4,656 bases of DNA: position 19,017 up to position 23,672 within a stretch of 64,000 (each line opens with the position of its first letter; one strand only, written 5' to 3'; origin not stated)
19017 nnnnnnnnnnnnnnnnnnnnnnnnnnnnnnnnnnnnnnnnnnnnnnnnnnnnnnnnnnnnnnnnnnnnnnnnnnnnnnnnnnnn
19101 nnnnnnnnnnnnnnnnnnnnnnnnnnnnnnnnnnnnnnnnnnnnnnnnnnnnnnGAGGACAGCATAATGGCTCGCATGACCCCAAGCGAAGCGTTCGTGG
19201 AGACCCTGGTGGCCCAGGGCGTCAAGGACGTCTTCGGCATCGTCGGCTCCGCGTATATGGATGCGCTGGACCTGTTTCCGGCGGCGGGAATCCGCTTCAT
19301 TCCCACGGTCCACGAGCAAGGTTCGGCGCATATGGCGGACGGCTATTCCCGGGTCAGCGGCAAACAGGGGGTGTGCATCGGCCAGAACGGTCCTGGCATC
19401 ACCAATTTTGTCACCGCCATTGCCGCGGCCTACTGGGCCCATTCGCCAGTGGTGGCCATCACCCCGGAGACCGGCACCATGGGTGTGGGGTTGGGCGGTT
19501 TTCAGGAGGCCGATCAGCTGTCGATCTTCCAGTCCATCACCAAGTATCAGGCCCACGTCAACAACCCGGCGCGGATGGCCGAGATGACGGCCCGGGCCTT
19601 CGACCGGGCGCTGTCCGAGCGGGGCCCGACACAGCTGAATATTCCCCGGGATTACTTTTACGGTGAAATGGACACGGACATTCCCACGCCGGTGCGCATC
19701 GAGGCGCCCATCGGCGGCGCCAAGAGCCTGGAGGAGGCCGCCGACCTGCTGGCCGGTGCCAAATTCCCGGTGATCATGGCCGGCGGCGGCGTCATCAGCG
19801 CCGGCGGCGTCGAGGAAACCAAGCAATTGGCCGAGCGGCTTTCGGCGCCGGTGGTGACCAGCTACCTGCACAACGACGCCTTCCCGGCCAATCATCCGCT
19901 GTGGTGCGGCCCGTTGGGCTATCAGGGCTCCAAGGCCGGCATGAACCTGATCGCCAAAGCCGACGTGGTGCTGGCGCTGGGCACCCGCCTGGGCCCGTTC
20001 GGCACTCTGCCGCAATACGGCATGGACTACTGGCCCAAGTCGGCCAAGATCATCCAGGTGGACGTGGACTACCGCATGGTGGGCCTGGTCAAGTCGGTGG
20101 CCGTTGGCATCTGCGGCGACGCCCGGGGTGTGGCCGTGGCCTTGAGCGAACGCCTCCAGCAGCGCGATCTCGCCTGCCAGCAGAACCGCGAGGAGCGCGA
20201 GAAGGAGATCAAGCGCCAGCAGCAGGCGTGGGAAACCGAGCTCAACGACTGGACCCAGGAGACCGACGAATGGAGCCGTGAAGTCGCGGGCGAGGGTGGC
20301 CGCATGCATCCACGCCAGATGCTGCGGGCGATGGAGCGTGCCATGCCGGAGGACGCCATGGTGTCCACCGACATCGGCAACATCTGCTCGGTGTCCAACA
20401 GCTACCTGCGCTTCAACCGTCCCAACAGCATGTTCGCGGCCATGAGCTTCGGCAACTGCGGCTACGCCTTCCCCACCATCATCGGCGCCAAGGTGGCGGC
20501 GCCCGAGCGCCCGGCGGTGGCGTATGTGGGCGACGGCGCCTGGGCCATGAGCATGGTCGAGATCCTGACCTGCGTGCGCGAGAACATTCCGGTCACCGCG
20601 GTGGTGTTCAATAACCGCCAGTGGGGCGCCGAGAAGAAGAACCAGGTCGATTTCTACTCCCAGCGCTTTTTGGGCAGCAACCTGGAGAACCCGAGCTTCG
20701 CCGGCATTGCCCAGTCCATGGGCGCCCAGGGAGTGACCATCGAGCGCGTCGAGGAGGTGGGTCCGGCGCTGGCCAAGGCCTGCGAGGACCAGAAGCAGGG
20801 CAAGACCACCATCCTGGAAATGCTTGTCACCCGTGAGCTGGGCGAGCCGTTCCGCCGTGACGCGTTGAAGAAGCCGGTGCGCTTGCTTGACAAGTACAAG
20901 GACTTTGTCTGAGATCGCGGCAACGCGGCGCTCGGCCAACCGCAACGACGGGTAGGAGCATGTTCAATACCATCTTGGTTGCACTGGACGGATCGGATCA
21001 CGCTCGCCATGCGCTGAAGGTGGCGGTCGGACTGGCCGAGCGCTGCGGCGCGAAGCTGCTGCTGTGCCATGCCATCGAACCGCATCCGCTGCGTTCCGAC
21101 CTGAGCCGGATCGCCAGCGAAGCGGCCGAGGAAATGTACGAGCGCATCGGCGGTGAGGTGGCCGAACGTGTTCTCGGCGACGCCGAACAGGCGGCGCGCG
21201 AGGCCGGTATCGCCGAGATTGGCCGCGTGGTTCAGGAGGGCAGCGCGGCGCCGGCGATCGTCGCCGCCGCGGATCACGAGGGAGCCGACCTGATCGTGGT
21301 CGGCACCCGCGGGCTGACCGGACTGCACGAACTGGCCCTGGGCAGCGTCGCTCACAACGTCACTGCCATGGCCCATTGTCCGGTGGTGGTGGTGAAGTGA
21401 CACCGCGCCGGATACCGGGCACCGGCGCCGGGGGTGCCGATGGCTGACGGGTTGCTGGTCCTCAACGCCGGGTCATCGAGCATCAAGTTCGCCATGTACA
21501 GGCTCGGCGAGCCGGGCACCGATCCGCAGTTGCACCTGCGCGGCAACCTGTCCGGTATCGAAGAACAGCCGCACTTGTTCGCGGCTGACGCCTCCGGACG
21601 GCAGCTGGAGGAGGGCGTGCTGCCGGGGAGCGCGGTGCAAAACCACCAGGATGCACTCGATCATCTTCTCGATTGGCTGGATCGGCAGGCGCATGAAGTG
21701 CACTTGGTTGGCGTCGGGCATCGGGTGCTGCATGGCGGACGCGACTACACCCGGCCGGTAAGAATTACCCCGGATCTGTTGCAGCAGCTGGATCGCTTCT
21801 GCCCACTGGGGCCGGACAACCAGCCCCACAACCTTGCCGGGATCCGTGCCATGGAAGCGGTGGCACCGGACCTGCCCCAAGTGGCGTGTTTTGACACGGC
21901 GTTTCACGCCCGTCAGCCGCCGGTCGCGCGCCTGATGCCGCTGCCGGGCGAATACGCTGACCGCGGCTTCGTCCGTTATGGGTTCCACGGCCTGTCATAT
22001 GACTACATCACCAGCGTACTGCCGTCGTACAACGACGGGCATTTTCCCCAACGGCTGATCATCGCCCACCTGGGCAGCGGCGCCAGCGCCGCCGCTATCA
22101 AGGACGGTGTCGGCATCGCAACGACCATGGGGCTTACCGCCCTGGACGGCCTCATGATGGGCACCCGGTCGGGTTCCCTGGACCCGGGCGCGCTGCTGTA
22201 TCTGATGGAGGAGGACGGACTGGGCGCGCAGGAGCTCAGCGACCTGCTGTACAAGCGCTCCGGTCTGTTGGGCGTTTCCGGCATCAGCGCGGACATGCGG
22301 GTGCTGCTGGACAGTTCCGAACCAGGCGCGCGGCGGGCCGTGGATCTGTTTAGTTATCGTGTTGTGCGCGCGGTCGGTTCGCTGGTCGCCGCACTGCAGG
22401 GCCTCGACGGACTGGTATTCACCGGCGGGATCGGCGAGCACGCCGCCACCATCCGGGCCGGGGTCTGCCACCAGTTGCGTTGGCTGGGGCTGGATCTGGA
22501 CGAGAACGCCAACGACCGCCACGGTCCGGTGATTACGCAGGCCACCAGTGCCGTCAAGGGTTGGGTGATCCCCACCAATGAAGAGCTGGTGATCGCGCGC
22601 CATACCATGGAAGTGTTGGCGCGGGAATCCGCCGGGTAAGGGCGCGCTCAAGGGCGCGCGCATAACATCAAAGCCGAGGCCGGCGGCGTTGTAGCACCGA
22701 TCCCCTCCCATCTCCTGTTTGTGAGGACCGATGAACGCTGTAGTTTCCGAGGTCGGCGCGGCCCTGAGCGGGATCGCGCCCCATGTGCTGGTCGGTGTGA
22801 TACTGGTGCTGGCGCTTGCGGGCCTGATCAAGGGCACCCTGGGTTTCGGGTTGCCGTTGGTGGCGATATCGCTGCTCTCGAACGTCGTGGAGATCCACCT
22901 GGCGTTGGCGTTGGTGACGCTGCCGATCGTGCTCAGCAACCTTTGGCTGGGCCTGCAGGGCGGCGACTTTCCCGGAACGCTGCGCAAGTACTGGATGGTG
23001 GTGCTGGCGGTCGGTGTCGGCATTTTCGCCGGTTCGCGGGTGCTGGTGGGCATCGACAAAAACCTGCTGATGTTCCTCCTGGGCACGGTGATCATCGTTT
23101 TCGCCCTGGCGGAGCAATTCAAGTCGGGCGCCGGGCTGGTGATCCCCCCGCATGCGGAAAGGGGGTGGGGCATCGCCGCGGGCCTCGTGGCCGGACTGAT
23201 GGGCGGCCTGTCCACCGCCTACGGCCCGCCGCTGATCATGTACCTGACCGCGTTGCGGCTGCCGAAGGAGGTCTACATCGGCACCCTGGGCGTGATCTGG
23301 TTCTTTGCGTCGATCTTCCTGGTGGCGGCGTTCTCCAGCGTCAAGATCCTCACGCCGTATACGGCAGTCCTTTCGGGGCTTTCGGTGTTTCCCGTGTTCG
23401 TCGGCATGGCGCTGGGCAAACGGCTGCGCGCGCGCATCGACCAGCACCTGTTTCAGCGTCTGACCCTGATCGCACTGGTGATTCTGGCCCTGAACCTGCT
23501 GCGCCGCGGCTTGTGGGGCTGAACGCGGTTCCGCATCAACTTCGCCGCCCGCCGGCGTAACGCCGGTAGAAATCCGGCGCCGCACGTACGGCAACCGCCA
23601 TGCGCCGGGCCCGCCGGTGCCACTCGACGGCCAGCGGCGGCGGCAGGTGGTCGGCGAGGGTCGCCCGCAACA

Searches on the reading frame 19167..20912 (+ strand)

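Call 11: search_protein_families(library=ncbifam, proteins=[window:19167-20912:+], max_evalue=0.00001)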
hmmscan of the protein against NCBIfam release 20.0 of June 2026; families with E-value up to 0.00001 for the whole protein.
window:19167-20912:+ (581 aa): 51 families (the best 25 are shown)
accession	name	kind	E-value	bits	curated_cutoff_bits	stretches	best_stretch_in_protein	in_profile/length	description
NF005713.0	PRK07525.1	subfamily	3.8e-293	973.3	620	1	2-580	4-588/592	sulfoacetaldehyde acetyltransferase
TIGR03457.1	sulphoacet_xsc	equivalog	8.5e-289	958.8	676.4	1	3-577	1-579/579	sulfoacetaldehyde acetyltransferase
TIGR00118.1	acolac_lg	equivalog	3.8e-107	359.1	538.35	1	4-554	1-534/557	biosynthetic-type acetolactate synthase large subunit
NF004919.0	PRK06276.1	equivalog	3e-101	339.5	866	1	4-554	1-538/582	acetolactate synthase large subunit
NF004710.0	PRK06048.1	equivalog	1.4e-98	330.8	976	1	2-556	6-539/561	acetolactate synthase large subunit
NF006122.0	PRK08266.1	subfamily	2.4e-98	329.9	571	1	1-543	1-516/543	hypothetical protein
NF006052.0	PRK08199.1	subfamily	4.6e-98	328.9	539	1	4-557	8-540/559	thiamine pyrophosphate protein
NF005860.0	PRK07789.1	equivalog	2.8e-92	310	881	1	2-540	32-566/615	acetolactate synthase large subunit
NF005712.0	PRK07524.1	subfamily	2.5e-89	300.2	500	1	4-551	3-526/536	5-guanidino-2-oxopentanoate decarboxylase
NF006524.0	PRK08978.1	equivalog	1.2e-86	291.2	738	1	6-541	3-514/548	acetolactate synthase 2 catalytic subunit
NF005039.0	PRK06456.1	equivalog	1.7e-84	284.3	868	1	8-541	6-534/572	acetolactate synthase large subunit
NF005651.0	PRK07418.1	subfamily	2.8e-83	280.1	942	1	3-556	18-561/617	acetolactate synthase large subunit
NF005058.0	PRK06466.1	equivalog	1.7e-80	271.1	951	1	3-540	3-535/574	acetolactate synthase 3 large subunit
NF006187.0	PRK08322.1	equivalog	4.8e-80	269.5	509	1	4-542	2-519/548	acetolactate synthase large subunit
NF006319.0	PRK08527.1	equivalog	9e-79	265.4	905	1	1-556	1-540/565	acetolactate synthase large subunit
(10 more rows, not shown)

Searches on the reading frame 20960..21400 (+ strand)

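Call 11: search_protein_families(library=ncbifam, proteins=[window:20960-21400:+], max_evalue=0.00001)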
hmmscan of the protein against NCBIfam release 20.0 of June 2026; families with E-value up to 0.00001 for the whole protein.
window:20960-21400:+ (146 aa): 1 family
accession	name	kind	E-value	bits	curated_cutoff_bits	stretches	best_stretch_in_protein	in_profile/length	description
NF008380.0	PRK11175.1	equivalog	9e-09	34.7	227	0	76-146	230-300/313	universal stress protein UspE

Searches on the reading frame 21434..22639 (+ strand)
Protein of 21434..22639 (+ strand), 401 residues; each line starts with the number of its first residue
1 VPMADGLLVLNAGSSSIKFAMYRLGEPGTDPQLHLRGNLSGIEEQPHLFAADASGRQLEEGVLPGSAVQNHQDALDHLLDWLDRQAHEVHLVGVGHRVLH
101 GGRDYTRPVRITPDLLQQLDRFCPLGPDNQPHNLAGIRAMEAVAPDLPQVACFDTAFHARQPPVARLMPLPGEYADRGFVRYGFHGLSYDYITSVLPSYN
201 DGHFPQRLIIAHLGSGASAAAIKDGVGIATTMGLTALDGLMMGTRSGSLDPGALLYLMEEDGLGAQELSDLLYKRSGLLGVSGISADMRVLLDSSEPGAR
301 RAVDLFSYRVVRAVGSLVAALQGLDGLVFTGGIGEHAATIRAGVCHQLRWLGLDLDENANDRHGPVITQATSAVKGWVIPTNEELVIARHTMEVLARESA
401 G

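Call 11: search_protein_families(library=ncbifam, proteins=[window:21434-22639:+], max_evalue=0.00001)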
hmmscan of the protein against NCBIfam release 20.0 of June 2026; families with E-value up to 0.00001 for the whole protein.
window:21434-22639:+ (401 aa): 8 families
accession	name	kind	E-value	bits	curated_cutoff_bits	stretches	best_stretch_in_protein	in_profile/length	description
NF005462.0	PRK07058.1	equivalog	3.5e-119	398.4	486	1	4-399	3-394/396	acetate/propionate family kinase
TIGR00016.1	ackA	subfamily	1.5e-100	336.8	293.4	1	7-394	6-403/405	acetate/propionate family kinase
NF009063.0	PRK12397.1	equivalog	1.1e-90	304.2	659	1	4-395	2-393/404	acetate/propionate family kinase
NF009045.0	PRK12379.1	equivalog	1.2e-86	291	580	1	7-394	7-392/402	propionate kinase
NF009099.0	PRK12440.1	equivalog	1.6e-79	267.8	693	1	7-395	6-397/397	acetate/propionate family kinase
NF005520.0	PRK07157.1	equivalog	1.9e-72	244.6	561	1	5-394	3-397/400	acetate kinase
NF002834.0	PRK03011.1-5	subfamily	1e-17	64.3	222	1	206-351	177-323/357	butyrate kinase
TIGR02707.1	butyr_kinase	equivalog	1.1e-11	44.3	289.1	1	207-341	175-311/351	butyrate kinase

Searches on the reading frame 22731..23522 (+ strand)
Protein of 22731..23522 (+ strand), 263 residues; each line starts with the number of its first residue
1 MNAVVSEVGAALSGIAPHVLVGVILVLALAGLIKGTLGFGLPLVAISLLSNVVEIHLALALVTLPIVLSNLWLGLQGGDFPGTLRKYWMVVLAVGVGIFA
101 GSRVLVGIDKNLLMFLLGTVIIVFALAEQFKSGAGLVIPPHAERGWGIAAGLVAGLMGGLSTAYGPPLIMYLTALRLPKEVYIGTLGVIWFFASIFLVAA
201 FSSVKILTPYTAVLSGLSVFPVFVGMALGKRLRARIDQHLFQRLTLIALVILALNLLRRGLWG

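Call 11: search_protein_families(library=ncbifam, proteins=[window:22731-23522:+], max_evalue=0.00001)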
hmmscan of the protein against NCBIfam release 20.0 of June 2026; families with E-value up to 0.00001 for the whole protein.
window:22731-23522:+ (263 aa): 0 families

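Call 36: search_protein_families(library=pfam, proteins=[window:22731-23522:+], max_evalue=0.00001)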
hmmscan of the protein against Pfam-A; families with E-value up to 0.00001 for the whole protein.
window:22731-23522:+ (263 aa): 1 family
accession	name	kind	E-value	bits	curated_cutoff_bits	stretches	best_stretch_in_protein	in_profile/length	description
PF01925.25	TauE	-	7.1e-22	78.7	32.6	1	24-256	2-237/237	Sulfite exporter TauE/SafE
